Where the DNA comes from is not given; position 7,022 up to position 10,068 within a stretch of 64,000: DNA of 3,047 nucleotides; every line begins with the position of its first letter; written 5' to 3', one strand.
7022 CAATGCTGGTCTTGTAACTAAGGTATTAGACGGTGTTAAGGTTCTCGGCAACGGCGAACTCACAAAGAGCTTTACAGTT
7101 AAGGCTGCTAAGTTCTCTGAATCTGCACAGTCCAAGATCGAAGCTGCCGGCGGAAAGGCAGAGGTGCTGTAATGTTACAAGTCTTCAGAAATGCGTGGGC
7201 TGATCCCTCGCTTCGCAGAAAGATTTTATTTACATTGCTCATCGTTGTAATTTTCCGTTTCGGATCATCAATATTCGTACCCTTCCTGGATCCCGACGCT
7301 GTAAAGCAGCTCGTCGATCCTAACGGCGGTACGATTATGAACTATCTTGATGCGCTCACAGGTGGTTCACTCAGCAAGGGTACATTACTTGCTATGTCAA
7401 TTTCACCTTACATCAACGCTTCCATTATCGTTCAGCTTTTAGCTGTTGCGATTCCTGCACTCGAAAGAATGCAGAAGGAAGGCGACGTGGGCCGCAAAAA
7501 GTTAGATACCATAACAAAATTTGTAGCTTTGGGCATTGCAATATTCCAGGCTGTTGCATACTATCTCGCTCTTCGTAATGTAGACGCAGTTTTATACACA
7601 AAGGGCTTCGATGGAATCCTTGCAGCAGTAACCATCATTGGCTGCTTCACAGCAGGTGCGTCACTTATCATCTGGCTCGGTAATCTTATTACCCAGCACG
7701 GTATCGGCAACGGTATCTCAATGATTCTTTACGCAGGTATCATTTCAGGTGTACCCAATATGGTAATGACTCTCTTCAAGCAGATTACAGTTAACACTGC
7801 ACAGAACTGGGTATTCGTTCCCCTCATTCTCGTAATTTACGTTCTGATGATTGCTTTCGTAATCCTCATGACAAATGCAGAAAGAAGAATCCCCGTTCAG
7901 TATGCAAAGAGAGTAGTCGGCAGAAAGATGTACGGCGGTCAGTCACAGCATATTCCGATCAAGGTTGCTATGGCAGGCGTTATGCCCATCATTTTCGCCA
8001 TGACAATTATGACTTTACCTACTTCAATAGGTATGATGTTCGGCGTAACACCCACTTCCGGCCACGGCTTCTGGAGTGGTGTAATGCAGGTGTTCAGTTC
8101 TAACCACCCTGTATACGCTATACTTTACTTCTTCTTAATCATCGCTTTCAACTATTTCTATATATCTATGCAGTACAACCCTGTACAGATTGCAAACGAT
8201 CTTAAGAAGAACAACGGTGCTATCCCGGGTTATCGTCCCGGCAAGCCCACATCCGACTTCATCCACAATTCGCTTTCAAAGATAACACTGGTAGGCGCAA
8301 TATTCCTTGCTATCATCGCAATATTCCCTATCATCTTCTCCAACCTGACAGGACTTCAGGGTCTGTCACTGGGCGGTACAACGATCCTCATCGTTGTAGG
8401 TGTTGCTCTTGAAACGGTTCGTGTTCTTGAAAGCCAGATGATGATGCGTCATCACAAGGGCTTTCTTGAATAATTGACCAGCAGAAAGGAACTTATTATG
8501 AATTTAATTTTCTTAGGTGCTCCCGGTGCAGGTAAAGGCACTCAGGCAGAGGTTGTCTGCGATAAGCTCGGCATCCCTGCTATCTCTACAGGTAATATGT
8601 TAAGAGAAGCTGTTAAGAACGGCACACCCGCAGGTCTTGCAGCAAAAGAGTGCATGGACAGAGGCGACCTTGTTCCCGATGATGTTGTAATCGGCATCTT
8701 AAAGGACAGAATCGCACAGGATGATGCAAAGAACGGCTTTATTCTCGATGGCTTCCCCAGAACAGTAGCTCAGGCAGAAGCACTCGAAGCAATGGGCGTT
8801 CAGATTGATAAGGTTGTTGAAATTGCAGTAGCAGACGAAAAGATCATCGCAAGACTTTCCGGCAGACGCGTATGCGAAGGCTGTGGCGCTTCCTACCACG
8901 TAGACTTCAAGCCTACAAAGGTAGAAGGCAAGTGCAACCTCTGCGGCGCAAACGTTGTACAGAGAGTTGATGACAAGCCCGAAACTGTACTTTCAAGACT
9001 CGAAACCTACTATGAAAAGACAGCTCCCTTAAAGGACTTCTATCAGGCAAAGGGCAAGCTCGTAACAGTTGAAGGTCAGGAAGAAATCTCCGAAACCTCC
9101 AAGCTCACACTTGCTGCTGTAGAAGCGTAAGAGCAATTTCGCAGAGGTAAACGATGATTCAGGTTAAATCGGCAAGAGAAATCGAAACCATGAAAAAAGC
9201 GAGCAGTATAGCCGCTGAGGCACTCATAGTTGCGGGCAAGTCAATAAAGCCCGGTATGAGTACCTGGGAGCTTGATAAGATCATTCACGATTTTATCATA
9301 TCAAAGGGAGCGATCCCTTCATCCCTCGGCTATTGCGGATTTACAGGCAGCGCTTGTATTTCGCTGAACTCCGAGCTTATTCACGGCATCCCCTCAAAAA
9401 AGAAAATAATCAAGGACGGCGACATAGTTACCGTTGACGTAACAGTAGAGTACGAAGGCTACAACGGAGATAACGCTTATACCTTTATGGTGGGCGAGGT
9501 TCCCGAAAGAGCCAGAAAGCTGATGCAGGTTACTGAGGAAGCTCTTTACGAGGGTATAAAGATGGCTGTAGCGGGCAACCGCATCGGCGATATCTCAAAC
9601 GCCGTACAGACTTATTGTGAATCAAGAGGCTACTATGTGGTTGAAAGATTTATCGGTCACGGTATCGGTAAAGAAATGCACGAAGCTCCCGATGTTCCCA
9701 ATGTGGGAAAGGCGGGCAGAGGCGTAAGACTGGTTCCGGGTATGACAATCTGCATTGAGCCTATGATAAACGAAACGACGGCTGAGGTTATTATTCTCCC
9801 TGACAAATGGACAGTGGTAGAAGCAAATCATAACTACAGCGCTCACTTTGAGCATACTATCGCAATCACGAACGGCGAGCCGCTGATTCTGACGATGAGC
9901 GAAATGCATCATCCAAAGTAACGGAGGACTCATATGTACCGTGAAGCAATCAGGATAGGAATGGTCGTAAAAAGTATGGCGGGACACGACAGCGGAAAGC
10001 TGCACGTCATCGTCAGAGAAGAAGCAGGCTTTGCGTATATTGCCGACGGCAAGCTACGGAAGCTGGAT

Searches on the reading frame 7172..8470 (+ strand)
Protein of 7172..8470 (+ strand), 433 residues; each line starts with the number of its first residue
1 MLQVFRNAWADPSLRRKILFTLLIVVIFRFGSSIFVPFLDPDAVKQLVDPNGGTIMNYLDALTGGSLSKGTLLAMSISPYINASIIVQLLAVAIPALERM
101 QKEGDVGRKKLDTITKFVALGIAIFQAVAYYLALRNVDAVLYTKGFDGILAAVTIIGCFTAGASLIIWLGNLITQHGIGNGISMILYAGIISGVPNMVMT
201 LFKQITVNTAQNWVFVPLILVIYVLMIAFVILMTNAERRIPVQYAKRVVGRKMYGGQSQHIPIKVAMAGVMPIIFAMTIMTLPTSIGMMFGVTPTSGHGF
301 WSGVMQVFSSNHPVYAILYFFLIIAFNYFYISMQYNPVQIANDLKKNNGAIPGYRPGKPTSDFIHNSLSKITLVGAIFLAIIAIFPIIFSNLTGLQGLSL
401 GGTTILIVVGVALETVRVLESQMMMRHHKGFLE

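Call 52: search_protein_families(library=pfam, proteins=[window:7172-8470:+], max_evalue=0.00001)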
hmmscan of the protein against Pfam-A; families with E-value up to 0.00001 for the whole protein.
window:7172-8470:+ (433 aa): 1 family
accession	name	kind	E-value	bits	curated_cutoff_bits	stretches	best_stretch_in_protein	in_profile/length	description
PF00344.25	SecY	-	1.4e-101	340.3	32.2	1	71-416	1-306/306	SecY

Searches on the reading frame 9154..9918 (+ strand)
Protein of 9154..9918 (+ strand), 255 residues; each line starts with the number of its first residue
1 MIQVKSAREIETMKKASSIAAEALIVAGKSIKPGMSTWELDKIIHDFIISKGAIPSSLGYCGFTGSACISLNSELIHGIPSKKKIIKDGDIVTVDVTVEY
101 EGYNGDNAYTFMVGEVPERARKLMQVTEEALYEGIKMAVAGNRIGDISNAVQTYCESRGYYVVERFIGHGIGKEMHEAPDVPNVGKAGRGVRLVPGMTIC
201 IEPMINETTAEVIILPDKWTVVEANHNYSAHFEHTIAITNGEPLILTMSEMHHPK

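Call 52: search_protein_families(library=pfam, proteins=[window:9154-9918:+], max_evalue=0.00001)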
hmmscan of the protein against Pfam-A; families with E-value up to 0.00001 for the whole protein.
window:9154-9918:+ (255 aa): 1 family
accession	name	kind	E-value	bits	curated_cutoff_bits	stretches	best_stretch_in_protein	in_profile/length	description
PF00557.29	Peptidase_M24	-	3.3e-53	181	23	1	11-240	1-208/208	Metallopeptidase family M24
